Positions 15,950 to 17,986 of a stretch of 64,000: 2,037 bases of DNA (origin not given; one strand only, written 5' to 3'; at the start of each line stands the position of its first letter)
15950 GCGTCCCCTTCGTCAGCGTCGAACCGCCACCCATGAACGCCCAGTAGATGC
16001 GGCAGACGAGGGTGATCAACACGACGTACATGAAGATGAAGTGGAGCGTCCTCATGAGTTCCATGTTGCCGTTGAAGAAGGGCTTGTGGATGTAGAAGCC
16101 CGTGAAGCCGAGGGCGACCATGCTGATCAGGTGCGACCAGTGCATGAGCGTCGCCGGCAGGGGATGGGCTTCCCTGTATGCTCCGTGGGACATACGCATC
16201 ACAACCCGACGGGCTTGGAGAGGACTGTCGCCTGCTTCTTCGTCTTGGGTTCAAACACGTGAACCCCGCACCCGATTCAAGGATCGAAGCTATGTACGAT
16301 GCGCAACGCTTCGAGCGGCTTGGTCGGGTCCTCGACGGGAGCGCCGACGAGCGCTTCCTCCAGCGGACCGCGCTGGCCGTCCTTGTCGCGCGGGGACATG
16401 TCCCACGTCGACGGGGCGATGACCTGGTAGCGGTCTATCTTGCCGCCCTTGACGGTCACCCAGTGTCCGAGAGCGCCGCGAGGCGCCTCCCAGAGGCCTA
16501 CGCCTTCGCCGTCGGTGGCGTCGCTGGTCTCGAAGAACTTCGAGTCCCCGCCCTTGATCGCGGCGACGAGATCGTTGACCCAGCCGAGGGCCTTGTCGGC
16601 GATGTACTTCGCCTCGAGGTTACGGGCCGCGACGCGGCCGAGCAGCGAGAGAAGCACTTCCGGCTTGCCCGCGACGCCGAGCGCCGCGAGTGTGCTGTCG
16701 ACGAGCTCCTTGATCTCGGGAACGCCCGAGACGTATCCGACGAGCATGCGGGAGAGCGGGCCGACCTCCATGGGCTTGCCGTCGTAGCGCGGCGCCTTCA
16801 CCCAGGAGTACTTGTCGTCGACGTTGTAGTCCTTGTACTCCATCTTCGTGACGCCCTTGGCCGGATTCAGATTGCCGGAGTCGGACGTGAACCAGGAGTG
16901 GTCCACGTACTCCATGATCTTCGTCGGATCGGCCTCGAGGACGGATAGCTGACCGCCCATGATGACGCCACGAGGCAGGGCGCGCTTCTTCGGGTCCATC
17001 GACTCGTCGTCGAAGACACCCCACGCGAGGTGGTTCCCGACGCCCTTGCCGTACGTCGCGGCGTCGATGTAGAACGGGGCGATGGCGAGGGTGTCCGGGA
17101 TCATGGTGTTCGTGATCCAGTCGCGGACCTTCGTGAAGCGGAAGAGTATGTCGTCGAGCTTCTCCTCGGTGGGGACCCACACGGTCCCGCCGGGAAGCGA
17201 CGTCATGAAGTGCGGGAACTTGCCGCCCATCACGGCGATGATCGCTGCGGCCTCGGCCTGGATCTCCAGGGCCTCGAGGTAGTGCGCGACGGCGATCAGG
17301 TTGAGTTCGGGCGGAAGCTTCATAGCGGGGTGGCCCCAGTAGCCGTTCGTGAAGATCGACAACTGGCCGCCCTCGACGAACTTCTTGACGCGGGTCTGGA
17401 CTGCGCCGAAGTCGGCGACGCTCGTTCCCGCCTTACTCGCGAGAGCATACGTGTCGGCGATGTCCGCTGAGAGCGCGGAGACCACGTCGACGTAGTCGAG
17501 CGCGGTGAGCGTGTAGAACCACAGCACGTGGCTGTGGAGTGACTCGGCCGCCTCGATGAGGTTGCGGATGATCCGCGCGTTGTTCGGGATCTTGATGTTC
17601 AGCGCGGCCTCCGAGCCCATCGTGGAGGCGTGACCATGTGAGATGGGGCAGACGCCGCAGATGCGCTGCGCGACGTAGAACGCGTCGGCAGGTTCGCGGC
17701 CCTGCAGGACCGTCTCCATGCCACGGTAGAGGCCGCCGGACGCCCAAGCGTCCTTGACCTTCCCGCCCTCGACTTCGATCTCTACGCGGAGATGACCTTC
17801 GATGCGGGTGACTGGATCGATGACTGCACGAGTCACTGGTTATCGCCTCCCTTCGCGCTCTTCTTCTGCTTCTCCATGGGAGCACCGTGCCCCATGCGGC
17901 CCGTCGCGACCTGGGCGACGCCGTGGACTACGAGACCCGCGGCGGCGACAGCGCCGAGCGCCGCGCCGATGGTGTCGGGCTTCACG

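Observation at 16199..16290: The apparent stop codon in the group-1 hydrogenase large subunit is a selenocysteine codon: a [NiFeSe] hydrogenase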

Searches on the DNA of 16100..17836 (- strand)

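Call 11: search_rna_families(source=window, start=16100, end=16400, threshold=evalue, max_evalue=10, show_alignments=3)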
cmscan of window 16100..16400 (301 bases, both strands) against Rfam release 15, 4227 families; matches with E-value up to 10: 1.
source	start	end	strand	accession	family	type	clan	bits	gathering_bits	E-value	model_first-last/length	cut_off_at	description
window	16103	16177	+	RF02139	HOXA11-AS1_3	Gene; lncRNA;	-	12.7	50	7.9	19-98/98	no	HOXA11 antisense RNA 1 conserved region 3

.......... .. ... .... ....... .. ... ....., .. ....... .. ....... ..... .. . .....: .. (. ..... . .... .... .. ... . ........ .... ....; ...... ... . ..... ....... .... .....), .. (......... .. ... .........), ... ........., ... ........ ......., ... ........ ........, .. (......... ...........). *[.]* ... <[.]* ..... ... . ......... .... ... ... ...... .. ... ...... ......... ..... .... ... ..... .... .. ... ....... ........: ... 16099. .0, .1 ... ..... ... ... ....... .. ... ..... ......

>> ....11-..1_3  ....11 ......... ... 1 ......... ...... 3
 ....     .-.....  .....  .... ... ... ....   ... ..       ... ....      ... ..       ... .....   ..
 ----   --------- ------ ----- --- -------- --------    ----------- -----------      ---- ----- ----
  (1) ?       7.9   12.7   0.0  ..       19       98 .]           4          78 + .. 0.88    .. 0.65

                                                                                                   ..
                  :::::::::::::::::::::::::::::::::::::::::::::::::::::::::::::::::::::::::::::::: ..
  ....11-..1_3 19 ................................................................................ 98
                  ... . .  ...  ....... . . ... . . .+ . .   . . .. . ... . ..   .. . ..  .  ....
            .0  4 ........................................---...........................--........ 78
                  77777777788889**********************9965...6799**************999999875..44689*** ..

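Call 75: search_rna_families(source=L020, start=4900, end=5400, threshold=gathering)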
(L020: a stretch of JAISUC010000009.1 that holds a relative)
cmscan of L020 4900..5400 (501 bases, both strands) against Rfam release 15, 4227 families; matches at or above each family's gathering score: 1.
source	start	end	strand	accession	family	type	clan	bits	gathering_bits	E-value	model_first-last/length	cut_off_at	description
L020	5120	5212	-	RF01852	tRNA-Sec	Gene; tRNA;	CL00001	75.9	47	6.9e-16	1-91/91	no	Selenocysteine transfer RNA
